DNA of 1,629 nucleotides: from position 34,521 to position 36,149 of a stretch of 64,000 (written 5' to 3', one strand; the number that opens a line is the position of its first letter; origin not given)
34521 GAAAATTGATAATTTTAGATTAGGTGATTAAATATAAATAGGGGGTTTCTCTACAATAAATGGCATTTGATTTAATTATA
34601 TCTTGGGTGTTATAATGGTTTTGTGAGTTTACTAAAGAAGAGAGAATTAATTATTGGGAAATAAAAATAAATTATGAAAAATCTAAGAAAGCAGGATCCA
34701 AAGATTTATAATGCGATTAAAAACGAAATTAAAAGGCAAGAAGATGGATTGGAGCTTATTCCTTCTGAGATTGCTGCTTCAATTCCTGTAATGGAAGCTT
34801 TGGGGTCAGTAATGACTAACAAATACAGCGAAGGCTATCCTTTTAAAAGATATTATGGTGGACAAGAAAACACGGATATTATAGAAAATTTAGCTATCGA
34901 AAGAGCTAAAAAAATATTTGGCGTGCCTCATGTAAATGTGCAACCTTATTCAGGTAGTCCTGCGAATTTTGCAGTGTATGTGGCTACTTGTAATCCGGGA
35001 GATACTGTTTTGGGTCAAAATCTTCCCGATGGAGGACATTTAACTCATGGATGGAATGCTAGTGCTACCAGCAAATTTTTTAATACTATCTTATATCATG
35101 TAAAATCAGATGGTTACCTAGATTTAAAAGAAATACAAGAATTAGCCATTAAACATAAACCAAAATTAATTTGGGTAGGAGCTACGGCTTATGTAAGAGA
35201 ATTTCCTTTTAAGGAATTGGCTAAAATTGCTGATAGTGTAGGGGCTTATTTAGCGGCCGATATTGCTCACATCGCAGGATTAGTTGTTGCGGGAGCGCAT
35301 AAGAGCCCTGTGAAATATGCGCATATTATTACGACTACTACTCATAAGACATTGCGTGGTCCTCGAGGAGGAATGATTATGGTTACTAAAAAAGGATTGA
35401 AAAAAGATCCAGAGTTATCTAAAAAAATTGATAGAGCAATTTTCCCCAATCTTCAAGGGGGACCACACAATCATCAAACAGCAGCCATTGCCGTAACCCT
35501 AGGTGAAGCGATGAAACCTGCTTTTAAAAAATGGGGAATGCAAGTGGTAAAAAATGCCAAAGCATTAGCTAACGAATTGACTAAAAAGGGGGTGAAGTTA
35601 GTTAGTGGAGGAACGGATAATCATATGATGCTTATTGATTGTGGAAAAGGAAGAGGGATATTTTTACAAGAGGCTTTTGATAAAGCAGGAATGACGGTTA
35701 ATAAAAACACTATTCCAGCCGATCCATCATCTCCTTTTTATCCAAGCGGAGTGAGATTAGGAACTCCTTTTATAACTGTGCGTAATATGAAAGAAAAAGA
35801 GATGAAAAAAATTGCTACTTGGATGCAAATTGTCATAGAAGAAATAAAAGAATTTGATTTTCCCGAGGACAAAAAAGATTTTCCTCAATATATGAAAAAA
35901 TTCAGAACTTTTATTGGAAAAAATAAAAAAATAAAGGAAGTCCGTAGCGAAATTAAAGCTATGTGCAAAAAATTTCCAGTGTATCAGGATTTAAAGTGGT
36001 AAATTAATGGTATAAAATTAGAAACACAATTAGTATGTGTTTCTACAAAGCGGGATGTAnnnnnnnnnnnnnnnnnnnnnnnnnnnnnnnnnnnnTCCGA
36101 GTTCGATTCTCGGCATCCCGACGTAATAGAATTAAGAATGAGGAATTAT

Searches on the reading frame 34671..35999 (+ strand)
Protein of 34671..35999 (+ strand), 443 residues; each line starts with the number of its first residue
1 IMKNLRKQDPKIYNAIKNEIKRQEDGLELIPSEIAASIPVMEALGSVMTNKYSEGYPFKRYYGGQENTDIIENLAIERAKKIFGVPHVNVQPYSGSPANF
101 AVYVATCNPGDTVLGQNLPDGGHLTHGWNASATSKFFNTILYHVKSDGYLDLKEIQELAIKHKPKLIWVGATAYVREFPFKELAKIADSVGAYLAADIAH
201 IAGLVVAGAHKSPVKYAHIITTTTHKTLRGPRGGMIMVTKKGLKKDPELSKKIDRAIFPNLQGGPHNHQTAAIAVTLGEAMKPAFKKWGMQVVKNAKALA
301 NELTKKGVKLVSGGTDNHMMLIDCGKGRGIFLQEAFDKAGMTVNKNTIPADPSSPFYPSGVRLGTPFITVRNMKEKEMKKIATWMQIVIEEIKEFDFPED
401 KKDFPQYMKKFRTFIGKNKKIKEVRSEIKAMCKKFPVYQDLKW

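Call 74: search_protein_families(library=pfam, proteins=[window:34671-35999:+], max_evalue=0.001)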
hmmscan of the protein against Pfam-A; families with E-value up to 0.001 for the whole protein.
window:34671-35999:+ (443 aa): 1 family
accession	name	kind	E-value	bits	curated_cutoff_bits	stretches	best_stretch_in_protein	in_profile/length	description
PF00464.25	SHMT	-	1.5e-149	498.4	27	1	5-385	1-399/399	Serine hydroxymethyltransferase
